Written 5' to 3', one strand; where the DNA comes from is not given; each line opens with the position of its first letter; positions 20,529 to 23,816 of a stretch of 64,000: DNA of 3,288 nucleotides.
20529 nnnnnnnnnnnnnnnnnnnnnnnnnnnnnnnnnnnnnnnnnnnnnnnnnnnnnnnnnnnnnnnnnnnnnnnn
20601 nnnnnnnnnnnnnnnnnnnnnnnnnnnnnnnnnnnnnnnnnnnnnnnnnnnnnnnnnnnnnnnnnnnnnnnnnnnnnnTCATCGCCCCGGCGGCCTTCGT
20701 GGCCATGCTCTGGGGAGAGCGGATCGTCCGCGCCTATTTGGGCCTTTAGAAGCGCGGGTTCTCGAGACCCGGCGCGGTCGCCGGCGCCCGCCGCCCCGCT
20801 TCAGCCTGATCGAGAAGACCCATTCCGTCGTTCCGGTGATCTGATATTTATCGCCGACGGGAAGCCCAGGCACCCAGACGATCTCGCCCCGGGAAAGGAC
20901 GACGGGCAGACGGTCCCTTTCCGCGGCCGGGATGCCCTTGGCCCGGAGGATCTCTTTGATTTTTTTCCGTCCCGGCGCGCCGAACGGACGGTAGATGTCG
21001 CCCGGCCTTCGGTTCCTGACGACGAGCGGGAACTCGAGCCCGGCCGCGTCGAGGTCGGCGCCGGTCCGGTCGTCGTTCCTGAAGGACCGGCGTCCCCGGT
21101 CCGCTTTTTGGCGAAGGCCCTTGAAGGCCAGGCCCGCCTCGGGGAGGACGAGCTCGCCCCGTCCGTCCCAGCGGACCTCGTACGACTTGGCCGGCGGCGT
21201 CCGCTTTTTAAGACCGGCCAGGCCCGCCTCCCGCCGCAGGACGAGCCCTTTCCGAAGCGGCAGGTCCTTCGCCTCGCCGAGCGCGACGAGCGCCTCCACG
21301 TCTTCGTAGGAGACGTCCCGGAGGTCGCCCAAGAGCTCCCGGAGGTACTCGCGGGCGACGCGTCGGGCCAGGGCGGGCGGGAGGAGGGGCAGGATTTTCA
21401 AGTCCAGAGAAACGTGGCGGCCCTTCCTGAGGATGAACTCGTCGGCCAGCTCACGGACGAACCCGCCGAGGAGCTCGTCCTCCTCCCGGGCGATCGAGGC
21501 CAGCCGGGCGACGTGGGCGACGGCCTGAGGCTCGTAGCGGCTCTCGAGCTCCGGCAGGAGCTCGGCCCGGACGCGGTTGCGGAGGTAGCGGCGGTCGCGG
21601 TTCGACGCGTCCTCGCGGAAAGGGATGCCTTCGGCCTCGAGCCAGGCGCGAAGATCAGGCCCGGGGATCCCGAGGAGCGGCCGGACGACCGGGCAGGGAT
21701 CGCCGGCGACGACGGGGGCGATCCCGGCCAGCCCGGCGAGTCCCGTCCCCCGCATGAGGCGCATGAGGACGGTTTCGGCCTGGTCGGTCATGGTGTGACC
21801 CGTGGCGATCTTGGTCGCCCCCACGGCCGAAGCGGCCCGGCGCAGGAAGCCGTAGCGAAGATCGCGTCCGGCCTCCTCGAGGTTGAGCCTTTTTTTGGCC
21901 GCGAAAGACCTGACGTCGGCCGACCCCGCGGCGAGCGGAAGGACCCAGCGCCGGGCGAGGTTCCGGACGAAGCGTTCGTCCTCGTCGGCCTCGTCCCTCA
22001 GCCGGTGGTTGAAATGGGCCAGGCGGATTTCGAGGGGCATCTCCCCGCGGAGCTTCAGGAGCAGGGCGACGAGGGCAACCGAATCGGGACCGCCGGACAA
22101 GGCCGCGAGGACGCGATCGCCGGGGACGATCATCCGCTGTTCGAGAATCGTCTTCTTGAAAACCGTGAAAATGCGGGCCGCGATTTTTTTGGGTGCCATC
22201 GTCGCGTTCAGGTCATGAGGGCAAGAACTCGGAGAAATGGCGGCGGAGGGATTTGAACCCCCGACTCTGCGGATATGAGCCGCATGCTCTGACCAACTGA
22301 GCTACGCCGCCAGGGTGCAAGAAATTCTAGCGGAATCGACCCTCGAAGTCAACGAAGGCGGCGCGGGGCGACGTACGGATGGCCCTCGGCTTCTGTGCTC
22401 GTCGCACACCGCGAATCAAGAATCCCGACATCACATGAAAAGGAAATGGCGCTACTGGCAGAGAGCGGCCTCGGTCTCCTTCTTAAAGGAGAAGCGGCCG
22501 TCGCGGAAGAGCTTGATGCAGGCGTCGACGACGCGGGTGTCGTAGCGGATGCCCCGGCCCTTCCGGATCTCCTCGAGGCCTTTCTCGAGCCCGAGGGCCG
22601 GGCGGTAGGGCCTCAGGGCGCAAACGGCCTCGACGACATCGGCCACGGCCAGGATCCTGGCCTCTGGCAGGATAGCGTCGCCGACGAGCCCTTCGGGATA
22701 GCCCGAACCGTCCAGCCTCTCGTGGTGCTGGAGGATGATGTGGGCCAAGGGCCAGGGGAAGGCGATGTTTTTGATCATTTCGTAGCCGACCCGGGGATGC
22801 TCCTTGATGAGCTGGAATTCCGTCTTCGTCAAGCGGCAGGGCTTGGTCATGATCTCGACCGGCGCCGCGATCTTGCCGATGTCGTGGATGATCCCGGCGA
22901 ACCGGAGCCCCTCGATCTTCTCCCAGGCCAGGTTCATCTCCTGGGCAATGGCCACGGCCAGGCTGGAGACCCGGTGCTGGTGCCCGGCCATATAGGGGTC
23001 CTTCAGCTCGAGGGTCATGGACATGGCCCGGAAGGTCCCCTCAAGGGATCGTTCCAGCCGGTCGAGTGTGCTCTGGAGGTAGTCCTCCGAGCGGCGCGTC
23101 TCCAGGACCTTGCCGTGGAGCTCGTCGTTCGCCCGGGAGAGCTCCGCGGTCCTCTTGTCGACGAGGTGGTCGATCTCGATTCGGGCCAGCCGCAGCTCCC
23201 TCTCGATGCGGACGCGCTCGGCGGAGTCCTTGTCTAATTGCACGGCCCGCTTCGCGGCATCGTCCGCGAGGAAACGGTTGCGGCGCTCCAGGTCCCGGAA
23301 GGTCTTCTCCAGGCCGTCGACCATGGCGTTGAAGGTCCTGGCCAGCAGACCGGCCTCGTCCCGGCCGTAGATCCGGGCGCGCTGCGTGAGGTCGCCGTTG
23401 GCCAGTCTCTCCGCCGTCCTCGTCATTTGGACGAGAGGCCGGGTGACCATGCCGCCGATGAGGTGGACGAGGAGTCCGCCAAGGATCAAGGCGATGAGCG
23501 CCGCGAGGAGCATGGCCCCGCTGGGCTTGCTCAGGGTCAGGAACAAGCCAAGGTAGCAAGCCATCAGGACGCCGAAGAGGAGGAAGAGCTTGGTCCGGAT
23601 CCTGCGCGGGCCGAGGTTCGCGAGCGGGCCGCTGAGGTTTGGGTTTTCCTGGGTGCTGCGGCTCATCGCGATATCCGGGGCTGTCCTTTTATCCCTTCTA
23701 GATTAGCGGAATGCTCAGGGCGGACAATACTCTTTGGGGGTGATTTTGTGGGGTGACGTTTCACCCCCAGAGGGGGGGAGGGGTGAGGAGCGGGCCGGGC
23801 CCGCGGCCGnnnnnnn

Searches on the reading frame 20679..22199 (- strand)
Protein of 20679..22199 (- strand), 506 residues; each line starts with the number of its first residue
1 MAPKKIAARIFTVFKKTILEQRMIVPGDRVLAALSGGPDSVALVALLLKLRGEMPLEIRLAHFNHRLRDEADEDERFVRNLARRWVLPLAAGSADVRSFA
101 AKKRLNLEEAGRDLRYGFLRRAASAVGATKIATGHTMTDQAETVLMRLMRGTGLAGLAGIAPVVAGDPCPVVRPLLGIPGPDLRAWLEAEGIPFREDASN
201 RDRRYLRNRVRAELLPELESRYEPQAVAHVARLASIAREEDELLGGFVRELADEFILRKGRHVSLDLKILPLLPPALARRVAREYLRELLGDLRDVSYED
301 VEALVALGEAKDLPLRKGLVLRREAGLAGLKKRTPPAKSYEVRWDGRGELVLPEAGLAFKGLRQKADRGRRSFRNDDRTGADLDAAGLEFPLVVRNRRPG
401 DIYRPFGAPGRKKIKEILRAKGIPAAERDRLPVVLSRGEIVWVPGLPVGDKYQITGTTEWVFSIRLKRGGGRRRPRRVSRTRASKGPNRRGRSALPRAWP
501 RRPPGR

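Call 9: search_protein_families(library=pfam, proteins=[window:20679-22199:-], max_evalue=0.001)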
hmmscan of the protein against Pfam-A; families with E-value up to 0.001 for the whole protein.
window:20679-22199:- (506 aa): 2 families
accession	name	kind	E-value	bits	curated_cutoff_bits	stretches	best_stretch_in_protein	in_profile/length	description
PF01171.26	ATP_bind_3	-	1.5e-50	171.9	27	1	30-212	2-181/182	PP-loop family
PF11734.13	TilS_C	-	2.3e-16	59.4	22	1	392-460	1-70/74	TilS substrate C-terminal domain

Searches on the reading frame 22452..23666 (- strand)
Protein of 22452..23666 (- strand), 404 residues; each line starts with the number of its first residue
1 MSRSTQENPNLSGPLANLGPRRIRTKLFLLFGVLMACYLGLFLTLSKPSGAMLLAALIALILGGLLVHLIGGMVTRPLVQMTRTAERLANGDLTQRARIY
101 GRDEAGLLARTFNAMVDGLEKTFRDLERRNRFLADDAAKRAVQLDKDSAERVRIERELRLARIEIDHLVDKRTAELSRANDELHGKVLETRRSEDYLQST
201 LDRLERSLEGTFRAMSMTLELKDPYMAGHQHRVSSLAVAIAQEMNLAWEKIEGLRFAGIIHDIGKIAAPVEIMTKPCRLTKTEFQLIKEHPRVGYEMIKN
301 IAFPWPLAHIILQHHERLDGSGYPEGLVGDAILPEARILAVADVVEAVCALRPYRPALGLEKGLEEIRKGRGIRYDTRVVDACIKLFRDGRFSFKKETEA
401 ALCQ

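Call 9: search_protein_families(library=pfam, proteins=[window:22452-23666:-], max_evalue=0.001)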
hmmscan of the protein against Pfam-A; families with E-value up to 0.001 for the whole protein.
window:22452-23666:- (404 aa): 3 families
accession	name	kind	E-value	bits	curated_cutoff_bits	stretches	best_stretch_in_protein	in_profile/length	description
PF13487.12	HD_5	-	4.5e-40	137.6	27.2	1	214-379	2-170/170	HD domain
PF01966.28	HD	-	7.7e-19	68.5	22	1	228-347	3-115/116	HD domain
PF00672.30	HAMP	-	4.3e-16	59.4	25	1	70-120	2-52/53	HAMP domain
